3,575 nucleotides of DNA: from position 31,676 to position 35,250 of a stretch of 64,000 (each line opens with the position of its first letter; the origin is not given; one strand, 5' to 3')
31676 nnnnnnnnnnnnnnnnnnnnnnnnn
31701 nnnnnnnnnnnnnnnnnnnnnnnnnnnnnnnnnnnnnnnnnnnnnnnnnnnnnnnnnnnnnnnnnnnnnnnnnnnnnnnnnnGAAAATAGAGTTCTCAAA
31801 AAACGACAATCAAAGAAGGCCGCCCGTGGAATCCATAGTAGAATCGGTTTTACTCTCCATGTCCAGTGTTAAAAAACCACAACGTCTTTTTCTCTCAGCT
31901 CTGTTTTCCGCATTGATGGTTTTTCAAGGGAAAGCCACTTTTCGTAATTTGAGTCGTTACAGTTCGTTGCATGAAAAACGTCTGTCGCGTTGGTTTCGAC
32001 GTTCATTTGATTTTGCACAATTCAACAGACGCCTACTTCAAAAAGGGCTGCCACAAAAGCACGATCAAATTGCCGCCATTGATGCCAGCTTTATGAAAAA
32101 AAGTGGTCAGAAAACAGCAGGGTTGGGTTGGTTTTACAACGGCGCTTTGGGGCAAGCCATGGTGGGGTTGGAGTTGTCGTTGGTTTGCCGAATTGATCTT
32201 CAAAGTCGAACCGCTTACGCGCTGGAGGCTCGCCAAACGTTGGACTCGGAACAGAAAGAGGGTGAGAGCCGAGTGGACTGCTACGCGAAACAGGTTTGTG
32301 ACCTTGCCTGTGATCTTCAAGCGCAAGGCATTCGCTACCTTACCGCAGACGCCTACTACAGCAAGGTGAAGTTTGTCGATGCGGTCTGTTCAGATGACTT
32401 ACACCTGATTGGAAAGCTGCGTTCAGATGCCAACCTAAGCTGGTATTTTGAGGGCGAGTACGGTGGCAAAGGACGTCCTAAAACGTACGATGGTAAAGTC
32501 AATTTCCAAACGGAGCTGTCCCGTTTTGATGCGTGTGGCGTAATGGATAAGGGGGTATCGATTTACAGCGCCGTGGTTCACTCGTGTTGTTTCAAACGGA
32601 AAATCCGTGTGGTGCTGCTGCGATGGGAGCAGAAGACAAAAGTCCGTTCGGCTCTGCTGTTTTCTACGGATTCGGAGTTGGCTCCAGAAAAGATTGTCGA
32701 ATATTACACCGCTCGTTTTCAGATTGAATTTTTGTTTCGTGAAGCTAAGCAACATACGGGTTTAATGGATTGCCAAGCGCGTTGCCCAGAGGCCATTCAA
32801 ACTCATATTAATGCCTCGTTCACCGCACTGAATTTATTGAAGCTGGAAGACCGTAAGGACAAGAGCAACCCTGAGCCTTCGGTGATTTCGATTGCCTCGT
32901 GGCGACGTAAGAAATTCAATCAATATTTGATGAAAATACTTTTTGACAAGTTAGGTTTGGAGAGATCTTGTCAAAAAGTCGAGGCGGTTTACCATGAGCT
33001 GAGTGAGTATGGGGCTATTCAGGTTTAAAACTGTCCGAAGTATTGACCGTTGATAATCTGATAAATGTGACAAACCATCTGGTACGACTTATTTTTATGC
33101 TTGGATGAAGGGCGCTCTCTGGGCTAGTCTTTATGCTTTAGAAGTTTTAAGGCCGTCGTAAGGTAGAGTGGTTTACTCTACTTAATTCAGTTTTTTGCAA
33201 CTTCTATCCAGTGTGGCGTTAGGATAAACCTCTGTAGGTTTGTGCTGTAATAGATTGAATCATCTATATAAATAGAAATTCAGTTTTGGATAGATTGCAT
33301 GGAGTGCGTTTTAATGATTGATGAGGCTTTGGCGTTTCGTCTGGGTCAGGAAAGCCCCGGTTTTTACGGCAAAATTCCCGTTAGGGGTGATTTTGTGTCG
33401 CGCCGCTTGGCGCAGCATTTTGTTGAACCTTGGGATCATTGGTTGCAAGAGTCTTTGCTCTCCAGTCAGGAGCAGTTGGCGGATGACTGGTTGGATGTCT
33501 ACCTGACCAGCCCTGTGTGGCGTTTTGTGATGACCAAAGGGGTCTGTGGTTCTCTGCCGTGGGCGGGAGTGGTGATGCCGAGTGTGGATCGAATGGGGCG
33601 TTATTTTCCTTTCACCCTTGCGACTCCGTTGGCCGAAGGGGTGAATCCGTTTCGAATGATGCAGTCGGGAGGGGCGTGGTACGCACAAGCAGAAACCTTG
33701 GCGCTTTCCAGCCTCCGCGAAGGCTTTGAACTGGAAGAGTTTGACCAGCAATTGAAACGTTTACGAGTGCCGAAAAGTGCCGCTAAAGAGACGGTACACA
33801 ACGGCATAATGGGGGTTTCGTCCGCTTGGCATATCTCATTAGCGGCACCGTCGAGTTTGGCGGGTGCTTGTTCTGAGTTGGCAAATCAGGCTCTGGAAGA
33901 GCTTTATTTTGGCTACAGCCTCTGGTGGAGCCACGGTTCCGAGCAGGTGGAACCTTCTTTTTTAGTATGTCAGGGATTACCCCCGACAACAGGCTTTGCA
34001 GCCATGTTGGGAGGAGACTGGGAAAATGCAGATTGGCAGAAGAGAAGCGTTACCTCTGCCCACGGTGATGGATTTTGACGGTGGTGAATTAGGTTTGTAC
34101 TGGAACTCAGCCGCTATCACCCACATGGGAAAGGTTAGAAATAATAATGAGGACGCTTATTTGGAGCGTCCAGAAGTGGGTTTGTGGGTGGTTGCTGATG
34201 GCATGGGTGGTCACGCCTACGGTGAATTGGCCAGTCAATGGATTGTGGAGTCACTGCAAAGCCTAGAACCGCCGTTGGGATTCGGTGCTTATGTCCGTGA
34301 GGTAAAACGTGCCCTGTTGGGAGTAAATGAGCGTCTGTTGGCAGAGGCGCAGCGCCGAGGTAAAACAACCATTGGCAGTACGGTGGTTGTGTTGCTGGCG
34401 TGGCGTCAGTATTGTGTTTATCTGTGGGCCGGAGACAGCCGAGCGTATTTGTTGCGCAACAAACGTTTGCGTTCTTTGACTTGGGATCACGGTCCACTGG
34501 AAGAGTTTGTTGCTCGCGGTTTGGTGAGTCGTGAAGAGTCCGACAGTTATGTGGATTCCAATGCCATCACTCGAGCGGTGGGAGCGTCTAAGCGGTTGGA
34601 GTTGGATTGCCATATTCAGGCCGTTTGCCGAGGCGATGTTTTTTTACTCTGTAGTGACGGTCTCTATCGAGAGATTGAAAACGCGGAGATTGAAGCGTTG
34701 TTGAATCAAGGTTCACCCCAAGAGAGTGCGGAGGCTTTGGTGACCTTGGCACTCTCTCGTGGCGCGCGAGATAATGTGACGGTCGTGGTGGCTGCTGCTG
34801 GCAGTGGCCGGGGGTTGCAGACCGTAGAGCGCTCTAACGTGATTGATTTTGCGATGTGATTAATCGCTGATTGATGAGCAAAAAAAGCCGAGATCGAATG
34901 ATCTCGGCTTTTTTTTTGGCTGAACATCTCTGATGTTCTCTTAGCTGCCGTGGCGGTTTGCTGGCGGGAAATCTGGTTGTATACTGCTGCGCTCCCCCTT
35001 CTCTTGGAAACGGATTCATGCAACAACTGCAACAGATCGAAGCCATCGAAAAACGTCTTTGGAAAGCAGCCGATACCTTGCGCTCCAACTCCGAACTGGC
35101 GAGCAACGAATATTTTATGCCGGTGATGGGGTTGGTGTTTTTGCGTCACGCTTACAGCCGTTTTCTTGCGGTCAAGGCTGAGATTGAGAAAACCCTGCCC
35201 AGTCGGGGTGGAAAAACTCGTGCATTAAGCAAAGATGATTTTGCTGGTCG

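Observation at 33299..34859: Orphan tagF-pppA pair with no type VI secretion genes, placed directly upstream of a type I R-M locus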

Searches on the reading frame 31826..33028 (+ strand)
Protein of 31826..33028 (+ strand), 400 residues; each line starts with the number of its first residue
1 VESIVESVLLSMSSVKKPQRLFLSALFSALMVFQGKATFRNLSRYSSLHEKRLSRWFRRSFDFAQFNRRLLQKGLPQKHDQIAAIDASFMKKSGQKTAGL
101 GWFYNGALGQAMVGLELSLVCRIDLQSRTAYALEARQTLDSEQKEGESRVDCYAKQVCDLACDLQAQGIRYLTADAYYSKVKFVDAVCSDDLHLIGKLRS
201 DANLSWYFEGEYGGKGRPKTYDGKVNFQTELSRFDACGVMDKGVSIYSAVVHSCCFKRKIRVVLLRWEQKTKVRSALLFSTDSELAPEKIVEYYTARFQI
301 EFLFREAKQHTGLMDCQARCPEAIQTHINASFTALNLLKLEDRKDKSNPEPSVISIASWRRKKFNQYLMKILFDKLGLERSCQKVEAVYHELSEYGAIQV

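Call 3: search_protein_families(library=pfam, proteins=[window:31826-33028:+], max_evalue=0.01)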
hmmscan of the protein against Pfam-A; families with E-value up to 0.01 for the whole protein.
window:31826-33028:+ (400 aa): 2 families
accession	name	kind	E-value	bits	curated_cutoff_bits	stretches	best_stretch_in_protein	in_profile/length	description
PF01609.27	DDE_Tnp_1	-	3.9e-14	53.3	23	1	81-337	5-200/200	Transposase DDE domain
PF13546.12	DDE_5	-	3.5e-11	43.6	27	1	23-225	15-240/272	DDE superfamily endonuclease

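Call 4: search_protein_families(library=ncbifam, proteins=[window:31826-33028:+], max_evalue=0.01)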
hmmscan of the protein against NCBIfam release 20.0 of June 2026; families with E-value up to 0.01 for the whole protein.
window:31826-33028:+ (400 aa): 11 families
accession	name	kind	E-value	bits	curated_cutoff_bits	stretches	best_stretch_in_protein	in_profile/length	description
NF049999.1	transpos_IS701_3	equivalog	1.1e-33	116.8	170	1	13-363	15-380/412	IS701 family transposase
NF033540.2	transpos_IS701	equivalog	2.4e-21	76.5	150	1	17-339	15-360/363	IS701 family transposase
NF049925.1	transpos_IS4_4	equivalog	1.6e-18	66.6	250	1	90-347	112-376/449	IS4 family transposase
NF049921.1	transpos_IS701_2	equivalog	2e-12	47.2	250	1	30-346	9-295/318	IS701 family transposase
NF033592.1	transpos_IS4_1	equivalog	2.1e-12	46.8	115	1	171-340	179-330/332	IS4 family transposase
NF041680.1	transp_NF041680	equivalog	2.2e-10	40.2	440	1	43-230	51-237/439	NF041680 family putative transposase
NF033591.1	transpos_IS4_2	equivalog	2e-07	30.5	152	1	168-323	118-262/340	IS4 family transposase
NF033559.2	transpos_IS1634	equivalog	6.3e-06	25.5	100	1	278-346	362-431/483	IS1634 family transposase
NF033539.1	transpos_IS1380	equivalog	0.00068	18.4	180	1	51-370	90-399/419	IS1380 family transposase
NF033590.1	transpos_IS4_3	equivalog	0.0028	16.7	160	1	289-347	270-329/405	IS4 family transposase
NF033579.1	transpos_IS5_2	equivalog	0.0032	17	140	0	73-205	101-218/289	IS5 family transposase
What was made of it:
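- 31727..33046 (+): CONTEXT, not part of the module: IS701-family insertion sequence between msrA and the tagF upstream region. Transposase matches IS701 models (call 4).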

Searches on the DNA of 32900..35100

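Call 49: search_rna_families(source=window, start=32900, end=35100, threshold=evalue, max_evalue=1)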
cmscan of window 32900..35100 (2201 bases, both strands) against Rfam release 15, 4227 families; matches with E-value up to 1: 2.
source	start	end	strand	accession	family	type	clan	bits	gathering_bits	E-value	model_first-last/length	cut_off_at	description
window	34835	34917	+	RF00506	Thr_leader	Cis-reg; leader;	-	31.5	55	0.0021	1-118/118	no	Threonine operon leader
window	34878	34933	-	RF00506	Thr_leader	Cis-reg; leader;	-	25.7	55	0.048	1-118/118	no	Threonine operon leader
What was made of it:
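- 33047..33313 (+): msrA-tagF intergenic region: conserved upstream blocks (likely the pair's own promoter and 5' UTR) and a GGAG ribosome-binding site. No Rfam family matches (call 49).
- Tried and rejected: Rfam on 32900-35100 gave only sub-threshold Thr_leader matches, which are simply the terminator hairpin (call 49).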
